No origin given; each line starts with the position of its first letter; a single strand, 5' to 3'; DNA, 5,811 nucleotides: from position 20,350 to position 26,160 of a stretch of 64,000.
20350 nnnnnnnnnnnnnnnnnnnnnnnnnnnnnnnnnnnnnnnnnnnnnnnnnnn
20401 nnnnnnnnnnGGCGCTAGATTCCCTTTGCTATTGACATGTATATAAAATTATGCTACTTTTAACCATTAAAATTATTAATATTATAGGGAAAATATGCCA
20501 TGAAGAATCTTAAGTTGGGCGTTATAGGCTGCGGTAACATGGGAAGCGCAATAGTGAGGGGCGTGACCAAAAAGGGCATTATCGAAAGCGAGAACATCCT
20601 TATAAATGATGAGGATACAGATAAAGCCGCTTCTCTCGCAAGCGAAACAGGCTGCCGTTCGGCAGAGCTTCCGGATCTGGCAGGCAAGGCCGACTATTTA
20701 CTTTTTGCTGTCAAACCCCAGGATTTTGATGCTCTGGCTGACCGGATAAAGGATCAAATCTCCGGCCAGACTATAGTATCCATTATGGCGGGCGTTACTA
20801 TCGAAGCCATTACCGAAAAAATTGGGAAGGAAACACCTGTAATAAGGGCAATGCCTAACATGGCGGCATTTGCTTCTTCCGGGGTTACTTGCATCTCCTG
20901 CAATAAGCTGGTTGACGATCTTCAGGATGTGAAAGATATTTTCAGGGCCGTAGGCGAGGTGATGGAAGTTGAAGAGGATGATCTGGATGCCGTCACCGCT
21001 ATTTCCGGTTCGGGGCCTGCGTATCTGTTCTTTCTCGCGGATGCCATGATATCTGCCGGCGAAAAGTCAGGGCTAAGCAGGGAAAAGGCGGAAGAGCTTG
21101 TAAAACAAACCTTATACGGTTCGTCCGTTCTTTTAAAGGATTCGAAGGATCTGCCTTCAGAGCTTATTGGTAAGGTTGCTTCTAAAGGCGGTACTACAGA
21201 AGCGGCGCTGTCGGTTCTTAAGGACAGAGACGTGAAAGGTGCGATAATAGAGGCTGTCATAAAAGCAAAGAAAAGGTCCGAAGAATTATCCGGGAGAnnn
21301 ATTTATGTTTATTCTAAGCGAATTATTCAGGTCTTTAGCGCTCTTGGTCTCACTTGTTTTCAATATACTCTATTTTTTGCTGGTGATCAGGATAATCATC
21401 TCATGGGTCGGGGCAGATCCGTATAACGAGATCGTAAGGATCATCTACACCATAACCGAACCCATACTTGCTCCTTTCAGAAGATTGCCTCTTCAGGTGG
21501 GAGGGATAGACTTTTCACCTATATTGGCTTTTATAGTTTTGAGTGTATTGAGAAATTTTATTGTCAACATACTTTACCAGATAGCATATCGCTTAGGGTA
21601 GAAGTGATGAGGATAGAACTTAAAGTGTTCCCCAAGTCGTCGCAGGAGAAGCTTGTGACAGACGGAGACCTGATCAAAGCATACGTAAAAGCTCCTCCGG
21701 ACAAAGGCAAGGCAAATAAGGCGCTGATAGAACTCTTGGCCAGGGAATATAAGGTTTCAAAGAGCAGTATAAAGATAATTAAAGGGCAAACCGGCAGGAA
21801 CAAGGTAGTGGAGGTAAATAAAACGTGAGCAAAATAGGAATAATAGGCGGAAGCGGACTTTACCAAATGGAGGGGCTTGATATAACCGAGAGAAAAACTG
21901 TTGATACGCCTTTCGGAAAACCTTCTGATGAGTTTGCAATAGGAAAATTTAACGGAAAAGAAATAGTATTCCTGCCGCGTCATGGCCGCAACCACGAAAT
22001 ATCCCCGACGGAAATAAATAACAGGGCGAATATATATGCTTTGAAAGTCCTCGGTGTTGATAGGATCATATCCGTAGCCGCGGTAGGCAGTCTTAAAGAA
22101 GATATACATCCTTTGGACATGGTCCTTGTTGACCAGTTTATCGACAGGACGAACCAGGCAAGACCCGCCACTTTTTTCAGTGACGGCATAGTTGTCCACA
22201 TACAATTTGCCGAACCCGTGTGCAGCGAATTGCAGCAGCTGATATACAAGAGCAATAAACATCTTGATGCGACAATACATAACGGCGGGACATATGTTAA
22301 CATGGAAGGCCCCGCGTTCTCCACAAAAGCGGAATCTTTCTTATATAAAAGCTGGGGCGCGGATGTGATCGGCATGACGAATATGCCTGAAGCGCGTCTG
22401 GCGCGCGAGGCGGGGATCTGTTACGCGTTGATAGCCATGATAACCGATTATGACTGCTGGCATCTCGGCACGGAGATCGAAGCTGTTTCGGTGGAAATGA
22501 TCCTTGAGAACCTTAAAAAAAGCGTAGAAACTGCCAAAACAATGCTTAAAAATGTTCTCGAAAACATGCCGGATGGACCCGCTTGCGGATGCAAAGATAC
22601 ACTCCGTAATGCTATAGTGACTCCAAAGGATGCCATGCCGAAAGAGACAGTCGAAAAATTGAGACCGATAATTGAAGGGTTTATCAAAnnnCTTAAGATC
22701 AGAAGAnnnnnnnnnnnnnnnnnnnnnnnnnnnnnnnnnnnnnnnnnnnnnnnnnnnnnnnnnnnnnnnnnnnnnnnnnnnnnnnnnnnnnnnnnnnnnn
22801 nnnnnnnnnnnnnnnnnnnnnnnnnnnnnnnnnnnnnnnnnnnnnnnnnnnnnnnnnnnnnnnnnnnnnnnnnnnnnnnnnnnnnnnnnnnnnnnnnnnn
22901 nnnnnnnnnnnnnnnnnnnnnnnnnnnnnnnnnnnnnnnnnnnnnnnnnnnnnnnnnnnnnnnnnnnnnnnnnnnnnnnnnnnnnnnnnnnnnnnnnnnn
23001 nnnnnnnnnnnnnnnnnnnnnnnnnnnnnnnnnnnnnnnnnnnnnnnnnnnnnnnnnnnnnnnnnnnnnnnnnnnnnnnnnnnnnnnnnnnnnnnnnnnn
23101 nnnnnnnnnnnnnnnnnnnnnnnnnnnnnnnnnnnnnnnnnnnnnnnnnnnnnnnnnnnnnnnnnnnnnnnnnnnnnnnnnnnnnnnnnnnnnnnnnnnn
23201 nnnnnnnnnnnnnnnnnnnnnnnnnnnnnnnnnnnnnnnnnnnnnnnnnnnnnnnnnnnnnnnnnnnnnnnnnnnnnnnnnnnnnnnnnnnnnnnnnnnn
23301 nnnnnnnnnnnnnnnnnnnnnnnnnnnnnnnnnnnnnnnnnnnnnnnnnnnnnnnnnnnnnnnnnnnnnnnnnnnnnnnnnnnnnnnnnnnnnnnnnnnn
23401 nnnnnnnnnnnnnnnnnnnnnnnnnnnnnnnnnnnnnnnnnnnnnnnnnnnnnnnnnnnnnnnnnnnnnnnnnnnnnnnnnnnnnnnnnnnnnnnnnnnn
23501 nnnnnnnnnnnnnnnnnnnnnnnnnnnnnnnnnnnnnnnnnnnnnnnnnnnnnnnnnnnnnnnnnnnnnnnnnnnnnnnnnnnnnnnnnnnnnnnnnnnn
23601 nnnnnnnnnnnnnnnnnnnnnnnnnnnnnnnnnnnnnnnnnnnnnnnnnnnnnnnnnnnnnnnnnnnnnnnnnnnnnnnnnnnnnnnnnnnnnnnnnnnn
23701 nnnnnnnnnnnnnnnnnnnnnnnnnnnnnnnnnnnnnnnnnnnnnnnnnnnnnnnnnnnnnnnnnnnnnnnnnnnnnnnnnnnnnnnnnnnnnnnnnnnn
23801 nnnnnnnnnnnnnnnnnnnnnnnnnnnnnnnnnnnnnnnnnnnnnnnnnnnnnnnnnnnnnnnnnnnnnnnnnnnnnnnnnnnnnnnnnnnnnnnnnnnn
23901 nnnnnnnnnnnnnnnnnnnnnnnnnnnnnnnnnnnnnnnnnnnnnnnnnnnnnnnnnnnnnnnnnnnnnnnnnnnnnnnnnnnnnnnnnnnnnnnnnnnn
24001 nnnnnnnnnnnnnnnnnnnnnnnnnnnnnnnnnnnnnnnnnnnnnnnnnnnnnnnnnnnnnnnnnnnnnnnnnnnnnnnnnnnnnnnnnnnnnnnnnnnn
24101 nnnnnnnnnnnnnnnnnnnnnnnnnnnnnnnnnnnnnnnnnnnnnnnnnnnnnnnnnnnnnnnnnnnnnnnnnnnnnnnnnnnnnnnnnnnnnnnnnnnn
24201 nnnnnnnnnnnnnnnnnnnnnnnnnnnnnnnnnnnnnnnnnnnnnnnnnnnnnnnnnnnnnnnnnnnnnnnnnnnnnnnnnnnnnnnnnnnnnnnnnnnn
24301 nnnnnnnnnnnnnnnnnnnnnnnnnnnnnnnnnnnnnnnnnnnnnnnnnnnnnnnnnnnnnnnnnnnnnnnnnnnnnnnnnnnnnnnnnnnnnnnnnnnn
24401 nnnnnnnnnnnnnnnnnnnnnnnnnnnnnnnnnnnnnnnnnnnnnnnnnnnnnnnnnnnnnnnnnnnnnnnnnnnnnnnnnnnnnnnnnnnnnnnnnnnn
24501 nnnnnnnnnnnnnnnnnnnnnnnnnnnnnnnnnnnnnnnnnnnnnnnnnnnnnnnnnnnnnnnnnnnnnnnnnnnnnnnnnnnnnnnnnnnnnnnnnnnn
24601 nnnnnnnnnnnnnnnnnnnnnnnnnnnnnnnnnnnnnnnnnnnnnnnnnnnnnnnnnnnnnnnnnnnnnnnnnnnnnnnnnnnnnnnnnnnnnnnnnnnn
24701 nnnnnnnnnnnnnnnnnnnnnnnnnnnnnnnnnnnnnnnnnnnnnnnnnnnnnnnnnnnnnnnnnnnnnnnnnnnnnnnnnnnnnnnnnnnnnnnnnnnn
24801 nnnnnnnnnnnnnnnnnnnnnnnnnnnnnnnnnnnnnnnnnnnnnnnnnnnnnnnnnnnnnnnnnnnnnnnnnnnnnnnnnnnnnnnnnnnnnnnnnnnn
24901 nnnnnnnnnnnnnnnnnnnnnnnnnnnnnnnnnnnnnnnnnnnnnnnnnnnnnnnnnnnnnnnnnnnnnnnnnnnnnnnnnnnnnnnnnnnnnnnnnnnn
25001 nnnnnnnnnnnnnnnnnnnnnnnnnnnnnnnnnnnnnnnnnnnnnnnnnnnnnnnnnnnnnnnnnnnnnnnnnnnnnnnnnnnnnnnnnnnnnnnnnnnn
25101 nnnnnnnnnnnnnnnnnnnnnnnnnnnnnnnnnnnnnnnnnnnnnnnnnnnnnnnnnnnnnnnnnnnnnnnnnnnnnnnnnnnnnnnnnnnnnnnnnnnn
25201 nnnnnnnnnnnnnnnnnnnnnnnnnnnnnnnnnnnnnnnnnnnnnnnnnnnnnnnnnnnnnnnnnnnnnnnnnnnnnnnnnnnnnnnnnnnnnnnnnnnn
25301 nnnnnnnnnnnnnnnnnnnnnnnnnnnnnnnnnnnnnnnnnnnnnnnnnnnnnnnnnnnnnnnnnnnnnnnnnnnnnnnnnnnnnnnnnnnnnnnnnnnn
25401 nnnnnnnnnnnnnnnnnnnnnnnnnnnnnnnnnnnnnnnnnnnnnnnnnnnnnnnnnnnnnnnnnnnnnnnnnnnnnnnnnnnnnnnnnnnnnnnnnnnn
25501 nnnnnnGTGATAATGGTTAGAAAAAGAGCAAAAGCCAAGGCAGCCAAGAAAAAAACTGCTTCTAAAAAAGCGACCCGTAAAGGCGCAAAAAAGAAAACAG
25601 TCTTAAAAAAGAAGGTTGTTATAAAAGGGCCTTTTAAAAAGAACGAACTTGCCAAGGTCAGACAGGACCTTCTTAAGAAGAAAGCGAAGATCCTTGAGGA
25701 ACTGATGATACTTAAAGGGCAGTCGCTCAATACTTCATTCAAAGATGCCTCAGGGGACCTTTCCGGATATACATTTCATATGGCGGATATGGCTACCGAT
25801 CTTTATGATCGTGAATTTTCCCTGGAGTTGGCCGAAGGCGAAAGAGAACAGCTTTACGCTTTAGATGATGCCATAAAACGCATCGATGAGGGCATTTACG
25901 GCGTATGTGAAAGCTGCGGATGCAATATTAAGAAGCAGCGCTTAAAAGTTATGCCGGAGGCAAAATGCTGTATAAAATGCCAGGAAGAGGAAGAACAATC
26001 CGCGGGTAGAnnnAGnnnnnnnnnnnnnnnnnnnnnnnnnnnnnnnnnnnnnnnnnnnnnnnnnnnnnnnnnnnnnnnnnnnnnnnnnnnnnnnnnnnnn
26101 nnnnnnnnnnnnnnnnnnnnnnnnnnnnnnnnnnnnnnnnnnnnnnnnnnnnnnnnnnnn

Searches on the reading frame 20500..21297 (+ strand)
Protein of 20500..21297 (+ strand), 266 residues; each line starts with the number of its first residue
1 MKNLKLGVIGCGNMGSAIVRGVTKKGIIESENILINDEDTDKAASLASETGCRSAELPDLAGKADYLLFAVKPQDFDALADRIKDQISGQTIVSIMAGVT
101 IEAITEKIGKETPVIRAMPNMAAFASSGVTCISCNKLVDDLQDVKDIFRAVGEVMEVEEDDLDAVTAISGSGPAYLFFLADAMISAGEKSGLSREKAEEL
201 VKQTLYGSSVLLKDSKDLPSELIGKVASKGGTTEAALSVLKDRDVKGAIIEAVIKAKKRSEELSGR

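Call 44: search_protein_families(library=pfam, proteins=[window:20500-21297:+], max_evalue=0.001)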
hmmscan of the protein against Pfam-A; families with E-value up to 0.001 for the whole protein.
window:20500-21297:+ (266 aa): 4 families
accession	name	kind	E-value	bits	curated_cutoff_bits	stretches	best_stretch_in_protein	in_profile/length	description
PF14748.11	P5CR_dimer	-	8.5e-35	119.6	25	1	159-263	1-105/105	Pyrroline-5-carboxylate reductase dimerisation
PF03807.23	F420_oxidored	-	5e-18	65.9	21.6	1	5-98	1-94/94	NADP oxidoreductase coenzyme F420-dependent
PF02558.23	ApbA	-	3.1e-05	24.1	22.2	1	28-124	36-128/150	Ketopantoate reductase PanE/ApbA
PF03446.21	NAD_binding_2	-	0.00018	22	21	1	5-98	1-94/161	NAD binding domain of 6-phosphogluconate dehydrogenase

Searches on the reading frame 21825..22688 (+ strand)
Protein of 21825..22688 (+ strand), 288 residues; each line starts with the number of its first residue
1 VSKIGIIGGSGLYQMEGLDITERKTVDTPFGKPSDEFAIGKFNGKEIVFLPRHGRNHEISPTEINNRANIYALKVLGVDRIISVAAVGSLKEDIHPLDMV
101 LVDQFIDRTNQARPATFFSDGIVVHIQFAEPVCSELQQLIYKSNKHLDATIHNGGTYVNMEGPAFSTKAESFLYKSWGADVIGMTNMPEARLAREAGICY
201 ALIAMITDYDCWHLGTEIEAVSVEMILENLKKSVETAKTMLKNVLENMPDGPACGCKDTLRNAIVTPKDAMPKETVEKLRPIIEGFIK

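Call 44: search_protein_families(library=pfam, proteins=[window:21825-22688:+], max_evalue=0.001)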
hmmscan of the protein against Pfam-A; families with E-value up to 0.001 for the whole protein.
window:21825-22688:+ (288 aa): 1 family
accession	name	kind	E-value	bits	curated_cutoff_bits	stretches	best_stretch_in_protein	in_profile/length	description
PF01048.26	PNP_UDP_1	-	2.6e-45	155.1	25.1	1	3-245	1-232/233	Phosphorylase superfamily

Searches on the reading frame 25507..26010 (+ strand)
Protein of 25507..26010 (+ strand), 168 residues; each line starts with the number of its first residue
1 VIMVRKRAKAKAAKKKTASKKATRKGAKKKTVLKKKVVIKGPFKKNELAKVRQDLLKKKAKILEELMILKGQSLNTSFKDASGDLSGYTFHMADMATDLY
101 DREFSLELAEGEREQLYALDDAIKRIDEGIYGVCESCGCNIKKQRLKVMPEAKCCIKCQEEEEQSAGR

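Call 44: search_protein_families(library=pfam, proteins=[window:25507-26010:+], max_evalue=0.001)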
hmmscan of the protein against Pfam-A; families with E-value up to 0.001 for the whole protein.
window:25507-26010:+ (168 aa): 1 family
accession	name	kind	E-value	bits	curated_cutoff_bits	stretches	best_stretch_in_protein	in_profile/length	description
PF01258.23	zf-dskA_traR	-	1.2e-10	41.7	24.9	1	129-164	1-36/36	Prokaryotic dksA/traR C4-type zinc finger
